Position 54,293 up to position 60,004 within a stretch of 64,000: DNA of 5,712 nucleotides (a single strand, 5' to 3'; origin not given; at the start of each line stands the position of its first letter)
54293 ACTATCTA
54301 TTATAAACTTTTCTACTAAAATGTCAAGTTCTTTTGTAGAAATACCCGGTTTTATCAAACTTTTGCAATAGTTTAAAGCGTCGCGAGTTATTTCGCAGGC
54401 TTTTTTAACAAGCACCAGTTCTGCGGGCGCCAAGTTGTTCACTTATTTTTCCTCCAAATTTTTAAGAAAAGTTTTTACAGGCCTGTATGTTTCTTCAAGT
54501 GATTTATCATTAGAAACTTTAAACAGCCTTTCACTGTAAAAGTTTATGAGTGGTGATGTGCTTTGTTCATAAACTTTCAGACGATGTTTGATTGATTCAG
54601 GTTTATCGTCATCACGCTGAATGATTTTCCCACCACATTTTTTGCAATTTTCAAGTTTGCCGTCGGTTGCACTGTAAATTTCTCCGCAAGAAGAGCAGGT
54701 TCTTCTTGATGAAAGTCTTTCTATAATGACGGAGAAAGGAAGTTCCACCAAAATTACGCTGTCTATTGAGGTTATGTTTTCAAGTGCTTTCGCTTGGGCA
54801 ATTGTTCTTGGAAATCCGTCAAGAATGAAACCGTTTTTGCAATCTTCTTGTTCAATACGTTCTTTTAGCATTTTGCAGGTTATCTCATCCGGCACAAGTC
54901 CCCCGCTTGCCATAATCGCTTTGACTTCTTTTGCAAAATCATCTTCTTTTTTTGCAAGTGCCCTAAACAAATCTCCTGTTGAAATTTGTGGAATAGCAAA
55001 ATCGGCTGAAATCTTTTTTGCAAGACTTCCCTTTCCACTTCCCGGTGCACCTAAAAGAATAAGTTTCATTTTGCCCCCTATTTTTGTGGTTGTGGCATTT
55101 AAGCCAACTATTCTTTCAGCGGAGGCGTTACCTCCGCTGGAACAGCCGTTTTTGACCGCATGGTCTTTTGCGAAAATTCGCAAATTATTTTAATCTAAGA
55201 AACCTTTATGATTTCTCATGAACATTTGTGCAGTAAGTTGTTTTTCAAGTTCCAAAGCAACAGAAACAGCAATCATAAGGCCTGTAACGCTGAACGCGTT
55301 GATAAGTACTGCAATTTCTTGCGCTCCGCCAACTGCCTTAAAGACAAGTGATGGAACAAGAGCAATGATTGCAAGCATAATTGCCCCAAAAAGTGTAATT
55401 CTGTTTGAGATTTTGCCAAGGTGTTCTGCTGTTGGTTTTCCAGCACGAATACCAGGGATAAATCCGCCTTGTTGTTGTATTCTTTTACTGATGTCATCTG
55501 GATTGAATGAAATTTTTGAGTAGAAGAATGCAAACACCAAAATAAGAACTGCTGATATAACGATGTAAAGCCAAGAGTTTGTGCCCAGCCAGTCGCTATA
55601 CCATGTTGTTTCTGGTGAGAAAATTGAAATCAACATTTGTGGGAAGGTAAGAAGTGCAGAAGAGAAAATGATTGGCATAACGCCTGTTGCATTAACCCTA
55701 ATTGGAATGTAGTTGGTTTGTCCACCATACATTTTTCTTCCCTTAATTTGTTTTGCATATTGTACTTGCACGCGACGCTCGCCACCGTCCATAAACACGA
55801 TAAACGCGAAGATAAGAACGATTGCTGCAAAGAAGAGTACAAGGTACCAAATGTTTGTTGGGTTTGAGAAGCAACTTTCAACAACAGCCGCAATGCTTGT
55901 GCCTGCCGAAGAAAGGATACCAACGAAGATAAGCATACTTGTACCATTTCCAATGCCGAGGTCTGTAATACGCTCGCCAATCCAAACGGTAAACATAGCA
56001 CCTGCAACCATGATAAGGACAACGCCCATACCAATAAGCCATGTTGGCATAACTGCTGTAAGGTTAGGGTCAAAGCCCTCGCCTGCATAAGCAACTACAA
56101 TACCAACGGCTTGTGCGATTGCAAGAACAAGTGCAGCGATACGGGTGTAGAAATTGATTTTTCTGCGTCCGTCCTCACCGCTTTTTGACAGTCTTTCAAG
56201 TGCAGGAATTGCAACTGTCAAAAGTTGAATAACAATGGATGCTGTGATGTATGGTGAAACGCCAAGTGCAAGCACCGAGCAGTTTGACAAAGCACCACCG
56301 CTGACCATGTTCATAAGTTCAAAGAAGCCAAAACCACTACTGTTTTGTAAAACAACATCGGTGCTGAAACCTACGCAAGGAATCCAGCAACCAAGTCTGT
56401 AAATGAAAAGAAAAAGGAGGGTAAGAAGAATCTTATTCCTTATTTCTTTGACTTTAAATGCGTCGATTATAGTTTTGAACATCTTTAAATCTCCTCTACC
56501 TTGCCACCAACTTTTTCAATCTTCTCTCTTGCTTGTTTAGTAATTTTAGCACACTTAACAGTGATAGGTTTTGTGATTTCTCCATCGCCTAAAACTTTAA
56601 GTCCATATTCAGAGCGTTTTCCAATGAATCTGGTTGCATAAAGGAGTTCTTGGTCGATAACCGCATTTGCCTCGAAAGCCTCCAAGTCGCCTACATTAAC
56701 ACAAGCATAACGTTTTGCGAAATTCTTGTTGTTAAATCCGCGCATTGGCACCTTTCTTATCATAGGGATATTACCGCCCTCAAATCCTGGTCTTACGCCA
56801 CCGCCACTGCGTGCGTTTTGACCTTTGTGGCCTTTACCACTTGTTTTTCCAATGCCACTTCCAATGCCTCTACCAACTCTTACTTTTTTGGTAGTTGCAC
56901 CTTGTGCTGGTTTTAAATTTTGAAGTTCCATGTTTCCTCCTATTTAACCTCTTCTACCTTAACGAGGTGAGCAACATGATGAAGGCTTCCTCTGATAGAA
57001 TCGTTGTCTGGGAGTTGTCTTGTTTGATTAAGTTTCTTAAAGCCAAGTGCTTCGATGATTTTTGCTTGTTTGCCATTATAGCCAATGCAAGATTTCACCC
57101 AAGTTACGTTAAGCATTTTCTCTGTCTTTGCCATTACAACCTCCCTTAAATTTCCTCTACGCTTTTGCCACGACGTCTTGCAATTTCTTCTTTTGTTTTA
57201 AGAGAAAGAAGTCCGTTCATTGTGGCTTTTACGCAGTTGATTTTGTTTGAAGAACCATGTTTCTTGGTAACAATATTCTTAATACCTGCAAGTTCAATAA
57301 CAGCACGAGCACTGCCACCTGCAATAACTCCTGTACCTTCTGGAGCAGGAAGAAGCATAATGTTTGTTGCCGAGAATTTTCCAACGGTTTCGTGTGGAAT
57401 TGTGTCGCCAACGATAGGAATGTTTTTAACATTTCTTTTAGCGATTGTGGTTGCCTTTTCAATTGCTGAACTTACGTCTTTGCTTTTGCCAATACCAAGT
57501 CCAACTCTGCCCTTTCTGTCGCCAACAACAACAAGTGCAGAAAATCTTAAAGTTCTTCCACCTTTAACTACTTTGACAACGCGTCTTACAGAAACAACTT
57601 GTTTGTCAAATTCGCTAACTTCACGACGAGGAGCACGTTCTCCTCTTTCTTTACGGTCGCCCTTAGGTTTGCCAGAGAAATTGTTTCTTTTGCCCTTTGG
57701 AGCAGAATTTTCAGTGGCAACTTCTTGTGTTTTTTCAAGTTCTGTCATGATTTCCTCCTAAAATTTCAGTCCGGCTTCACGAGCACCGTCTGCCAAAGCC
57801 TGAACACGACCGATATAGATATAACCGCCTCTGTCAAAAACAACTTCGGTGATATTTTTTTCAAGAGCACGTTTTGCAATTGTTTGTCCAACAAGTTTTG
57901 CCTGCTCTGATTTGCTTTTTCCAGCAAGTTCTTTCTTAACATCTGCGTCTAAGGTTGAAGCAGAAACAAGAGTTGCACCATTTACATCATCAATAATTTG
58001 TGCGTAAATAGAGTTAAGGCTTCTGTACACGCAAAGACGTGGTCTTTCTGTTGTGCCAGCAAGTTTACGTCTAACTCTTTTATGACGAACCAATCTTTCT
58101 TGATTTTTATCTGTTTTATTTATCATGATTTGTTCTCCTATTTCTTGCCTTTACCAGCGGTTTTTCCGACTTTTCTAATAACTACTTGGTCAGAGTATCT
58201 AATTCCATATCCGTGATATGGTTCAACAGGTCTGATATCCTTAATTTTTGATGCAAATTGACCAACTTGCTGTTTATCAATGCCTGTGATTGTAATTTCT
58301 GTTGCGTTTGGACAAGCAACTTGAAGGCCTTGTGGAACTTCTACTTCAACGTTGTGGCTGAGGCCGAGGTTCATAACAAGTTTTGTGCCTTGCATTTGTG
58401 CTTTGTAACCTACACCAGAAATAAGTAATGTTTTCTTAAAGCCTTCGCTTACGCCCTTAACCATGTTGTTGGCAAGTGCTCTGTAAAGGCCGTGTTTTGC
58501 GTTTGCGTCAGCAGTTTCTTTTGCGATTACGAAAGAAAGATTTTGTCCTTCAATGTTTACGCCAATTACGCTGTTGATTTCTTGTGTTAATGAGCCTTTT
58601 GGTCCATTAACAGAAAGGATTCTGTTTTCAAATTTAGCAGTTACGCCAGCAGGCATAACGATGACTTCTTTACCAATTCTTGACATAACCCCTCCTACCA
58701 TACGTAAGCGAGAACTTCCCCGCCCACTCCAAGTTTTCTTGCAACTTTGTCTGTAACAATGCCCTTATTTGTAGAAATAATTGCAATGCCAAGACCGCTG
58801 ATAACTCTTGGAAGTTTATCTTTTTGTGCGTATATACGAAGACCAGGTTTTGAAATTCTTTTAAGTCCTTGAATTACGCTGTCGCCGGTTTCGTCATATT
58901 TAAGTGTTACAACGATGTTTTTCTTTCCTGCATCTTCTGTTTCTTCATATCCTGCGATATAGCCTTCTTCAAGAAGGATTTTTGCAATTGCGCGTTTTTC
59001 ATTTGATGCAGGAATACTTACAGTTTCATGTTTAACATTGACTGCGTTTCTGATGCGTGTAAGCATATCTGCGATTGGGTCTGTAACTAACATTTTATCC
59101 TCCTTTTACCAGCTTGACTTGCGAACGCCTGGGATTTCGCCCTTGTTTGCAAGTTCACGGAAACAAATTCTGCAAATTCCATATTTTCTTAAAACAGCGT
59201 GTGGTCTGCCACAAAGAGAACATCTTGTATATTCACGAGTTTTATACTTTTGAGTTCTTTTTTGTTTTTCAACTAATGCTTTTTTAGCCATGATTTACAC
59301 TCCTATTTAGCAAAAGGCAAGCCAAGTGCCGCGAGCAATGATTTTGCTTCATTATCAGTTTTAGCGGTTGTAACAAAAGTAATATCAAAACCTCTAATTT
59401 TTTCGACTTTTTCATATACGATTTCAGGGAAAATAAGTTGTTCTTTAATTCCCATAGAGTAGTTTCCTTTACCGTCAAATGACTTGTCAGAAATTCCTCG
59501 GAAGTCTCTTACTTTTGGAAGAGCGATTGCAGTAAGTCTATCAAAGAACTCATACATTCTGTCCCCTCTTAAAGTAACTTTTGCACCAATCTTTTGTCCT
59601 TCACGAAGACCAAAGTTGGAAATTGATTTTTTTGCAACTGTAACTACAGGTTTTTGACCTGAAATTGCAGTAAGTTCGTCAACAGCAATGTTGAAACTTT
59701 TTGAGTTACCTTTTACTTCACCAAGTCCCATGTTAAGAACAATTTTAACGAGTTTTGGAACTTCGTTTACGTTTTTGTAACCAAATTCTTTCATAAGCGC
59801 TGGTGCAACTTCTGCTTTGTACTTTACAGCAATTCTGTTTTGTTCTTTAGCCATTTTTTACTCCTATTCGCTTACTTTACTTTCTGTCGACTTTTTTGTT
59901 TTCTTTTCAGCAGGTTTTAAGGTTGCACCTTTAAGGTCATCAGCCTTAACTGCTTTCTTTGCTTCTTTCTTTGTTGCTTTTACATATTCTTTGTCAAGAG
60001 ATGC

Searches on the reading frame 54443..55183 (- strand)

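Call 26: search_protein_families(library=pfam, proteins=[window:54443-55183:-], max_evalue=0.00001)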
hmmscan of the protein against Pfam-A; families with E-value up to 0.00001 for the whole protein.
window:54443-55183:- (246 aa): 3 families
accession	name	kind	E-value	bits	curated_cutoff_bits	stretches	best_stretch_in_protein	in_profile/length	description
PF00406.28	ADK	-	7.9e-48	162.8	26.8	1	43-219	1-149/151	Adenylate kinase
PF13207.12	AAA_17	-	6.3e-25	88.5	27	1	44-162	1-124/136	AAA domain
PF05191.20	ADK_lid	-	4.4e-06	26.9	26.6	0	160-192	1-36/36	Adenylate kinase, active site lid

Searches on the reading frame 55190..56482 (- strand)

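Call 26: search_protein_families(library=pfam, proteins=[window:55190-56482:-], max_evalue=0.00001)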
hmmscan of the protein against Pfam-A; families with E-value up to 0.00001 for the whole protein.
window:55190-56482:- (430 aa): 1 family
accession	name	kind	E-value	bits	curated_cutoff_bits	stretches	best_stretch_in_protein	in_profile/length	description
PF00344.25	SecY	-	2.4e-100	336.3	32.2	1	69-411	1-304/306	SecY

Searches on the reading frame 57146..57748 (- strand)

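Call 26: search_protein_families(library=pfam, proteins=[window:57146-57748:-], max_evalue=0.00001)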
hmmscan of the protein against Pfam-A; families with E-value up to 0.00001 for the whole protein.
window:57146-57748:- (200 aa): 2 families
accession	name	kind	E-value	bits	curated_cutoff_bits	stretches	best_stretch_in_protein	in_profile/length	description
PF03719.21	Ribosomal_S5_C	-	3.3e-28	97.4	21.5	1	123-193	1-71/71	Ribosomal protein S5, C-terminal domain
PF00333.26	Ribosomal_S5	-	2.6e-25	88.6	27.1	1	47-111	1-65/65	Ribosomal protein S5, N-terminal domain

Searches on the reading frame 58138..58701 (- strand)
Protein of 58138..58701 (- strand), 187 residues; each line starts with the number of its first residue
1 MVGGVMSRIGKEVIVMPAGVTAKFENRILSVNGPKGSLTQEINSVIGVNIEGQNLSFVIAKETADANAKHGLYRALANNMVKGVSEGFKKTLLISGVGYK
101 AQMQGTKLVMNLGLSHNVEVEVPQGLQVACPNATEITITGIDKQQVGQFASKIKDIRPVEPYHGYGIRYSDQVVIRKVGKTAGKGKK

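Call 26: search_protein_families(library=pfam, proteins=[window:58138-58701:-], max_evalue=0.00001)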
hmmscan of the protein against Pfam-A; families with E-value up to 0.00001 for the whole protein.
window:58138-58701:- (187 aa): 1 family
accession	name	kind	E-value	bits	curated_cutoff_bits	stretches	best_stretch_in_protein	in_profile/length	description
PF00347.28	Ribosomal_L6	-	1.2e-36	125.7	27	2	96-169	2-79/80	Ribosomal protein L6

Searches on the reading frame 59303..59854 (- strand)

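Call 26: search_protein_families(library=pfam, proteins=[window:59303-59854:-], max_evalue=0.00001)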
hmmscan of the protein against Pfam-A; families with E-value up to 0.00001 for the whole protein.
window:59303-59854:- (183 aa): 2 families
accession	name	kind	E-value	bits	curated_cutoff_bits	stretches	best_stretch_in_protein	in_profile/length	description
PF00673.26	Ribosomal_L5_C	-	6.3e-41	138.9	27.8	1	88-181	1-94/94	ribosomal L5P family C-terminus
PF00281.24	Ribosomal_L5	-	6.3e-23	81.3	34.9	1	28-84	1-57/57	Ribosomal protein L5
